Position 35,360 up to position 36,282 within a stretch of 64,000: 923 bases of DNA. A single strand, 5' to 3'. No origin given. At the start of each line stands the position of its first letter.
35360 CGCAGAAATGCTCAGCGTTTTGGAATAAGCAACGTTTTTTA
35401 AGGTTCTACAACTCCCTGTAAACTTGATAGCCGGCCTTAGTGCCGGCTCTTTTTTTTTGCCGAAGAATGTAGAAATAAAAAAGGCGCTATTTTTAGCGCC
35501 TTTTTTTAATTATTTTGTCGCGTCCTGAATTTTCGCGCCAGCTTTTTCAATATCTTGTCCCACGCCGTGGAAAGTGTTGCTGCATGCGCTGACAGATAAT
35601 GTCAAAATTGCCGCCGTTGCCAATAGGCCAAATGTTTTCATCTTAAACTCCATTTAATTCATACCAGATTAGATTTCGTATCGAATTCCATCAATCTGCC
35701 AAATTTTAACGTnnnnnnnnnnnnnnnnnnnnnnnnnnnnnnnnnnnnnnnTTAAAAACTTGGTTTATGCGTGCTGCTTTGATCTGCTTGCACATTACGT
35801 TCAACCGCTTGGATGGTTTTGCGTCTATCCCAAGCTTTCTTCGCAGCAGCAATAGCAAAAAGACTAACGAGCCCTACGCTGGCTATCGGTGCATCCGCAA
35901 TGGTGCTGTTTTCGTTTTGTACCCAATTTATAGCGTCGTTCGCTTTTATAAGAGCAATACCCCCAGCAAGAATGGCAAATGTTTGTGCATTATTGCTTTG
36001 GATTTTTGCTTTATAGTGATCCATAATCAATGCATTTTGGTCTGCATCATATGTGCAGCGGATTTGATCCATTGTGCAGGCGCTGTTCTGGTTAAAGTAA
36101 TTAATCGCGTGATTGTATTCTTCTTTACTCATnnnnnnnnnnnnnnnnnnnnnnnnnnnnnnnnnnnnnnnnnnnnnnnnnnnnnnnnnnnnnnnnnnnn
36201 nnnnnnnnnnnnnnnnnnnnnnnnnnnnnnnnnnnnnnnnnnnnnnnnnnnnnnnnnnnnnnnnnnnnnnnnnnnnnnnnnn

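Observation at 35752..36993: Tandem triplication of an unrecognised ~125-aa two-TM protein family with its own promoter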

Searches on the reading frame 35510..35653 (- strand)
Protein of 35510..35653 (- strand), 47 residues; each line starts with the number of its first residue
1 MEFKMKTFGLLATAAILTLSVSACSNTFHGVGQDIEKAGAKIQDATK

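Call 3: search_protein_families(library=pfam, proteins=[window:35510-35653:-], max_evalue=1)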
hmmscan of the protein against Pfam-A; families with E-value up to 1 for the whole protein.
window:35510-35653:- (47 aa): 1 family
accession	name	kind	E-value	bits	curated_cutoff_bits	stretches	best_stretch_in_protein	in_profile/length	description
PF08085.16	Entericidin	-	1.1e-07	32.1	23.3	1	27-45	1-19/20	Entericidin EcnA/B family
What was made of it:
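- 35510..35641 (-): Entericidin-family lipoprotein gene (43 aa; lipobox LSVSA|C; 24-residue mature peptide). Pfam PF08085 at E 1.1e-7, 32.1 bits against a cut-off of 23.3 (call 3).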

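Call 4: search_protein_families(library=ncbifam, proteins=[window:35510-35653:-], max_evalue=1)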
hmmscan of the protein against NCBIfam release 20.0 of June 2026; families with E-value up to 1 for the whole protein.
window:35510-35653:- (47 aa): 2 families
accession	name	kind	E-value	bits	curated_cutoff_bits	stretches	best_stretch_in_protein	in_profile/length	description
NF007487.1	PRK10081.1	equivalog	3.8e-05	23.3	94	1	6-45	4-42/48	lipoprotein toxin entericidin B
NF052367.1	entericidin_domain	domain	0.00014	22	40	1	24-39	1-16/30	entericidin domain-containing protein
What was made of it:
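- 35510..35641 (-): It is below the NCBIfam EcnB equivalog cut-off (call 4).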

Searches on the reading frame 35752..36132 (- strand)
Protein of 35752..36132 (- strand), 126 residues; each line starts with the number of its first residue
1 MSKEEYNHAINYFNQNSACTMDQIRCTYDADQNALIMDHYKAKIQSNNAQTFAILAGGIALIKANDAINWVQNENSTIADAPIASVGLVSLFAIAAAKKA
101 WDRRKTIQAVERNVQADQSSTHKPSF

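Call 3: search_protein_families(library=pfam, proteins=[window:35752-36132:-], max_evalue=1)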
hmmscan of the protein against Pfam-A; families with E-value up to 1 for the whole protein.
window:35752-36132:- (126 aa): 2 families
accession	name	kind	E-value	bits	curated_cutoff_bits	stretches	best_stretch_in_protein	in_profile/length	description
PF08534.16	Redoxin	-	0.019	15.2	26.6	1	13-77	75-137/148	Redoxin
PF10821.13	DUF2567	-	0.1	13.1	30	1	57-105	21-70/166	Protein of unknown function (DUF2567)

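Call 4: search_protein_families(library=ncbifam, proteins=[window:35752-36132:-], max_evalue=1)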
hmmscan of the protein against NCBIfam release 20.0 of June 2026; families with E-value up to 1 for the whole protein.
window:35752-36132:- (126 aa): 0 families

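Call 7: search_protein_families(library=phrogs, proteins=[window:35752-36132:-], max_evalue=1)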
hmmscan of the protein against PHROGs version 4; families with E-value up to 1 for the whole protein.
window:35752-36132:- (126 aa): 1 family
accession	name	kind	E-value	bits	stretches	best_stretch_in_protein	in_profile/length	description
phrog_33171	-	head and packaging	0.0084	17.5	1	5-60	27-82/125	virion structural protein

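Call 8: search_protein_families(library=padloc, proteins=[window:35752-36132:-], max_evalue=1)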
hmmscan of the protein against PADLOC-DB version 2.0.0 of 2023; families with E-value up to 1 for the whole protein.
window:35752-36132:- (126 aa): 0 families
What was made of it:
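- On 2-TM effectors of anti-phage defence systems (e.g. SLATT): PADLOC gave 0 families (call 8).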

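Call 32: list_cluster_members(proteins=[P0015, P0005, window:36156-36533:-, window:35752-36132:-, P0008])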
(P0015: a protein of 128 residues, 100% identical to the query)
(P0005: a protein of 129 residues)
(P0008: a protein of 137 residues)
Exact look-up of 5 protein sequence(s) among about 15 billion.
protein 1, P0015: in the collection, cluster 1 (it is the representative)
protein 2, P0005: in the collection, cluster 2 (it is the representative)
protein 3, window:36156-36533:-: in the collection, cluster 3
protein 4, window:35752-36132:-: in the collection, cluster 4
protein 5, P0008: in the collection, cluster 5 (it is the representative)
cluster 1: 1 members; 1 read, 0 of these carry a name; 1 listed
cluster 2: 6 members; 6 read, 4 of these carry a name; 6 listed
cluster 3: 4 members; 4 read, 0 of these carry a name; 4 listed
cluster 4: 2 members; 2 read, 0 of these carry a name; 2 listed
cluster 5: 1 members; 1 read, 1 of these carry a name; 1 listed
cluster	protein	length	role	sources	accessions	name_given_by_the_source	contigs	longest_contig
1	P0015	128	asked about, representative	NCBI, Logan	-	-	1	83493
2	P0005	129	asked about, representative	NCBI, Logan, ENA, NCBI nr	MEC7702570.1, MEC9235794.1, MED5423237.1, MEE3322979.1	MAG: hypothetical protein VX740_07340 [Pseudomonadota bacterium] | hypothetical protein [Pseudomonadota bacterium]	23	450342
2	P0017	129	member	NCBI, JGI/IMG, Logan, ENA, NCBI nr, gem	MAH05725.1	MAG: hypothetical protein CL561_09220 [Alphaproteobacteria bacterium] | hypothetical protein [Alphaproteobacteria bacterium]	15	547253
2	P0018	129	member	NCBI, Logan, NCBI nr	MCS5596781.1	MAG: hypothetical protein NZ828_05955 [Alphaproteobacteria bacterium] | hypothetical protein [Alphaproteobacteria bacterium]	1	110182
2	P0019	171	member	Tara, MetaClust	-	strand:+ start:2626 stop:3141 length:516 start_codon:yes stop_codon:yes gene_type:complete | TARA_038_MES_0.1-0.22_scaffold87245_1_gene131137 "" ""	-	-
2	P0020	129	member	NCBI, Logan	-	-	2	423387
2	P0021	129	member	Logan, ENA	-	-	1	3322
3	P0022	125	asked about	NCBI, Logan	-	-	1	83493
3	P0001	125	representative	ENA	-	-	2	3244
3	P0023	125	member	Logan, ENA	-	-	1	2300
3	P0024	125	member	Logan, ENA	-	-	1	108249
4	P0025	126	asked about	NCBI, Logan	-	-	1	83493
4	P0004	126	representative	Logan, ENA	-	-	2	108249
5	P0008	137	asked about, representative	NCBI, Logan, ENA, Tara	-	strand:- start:55117 stop:55530 length:414 start_codon:yes stop_codon:yes ...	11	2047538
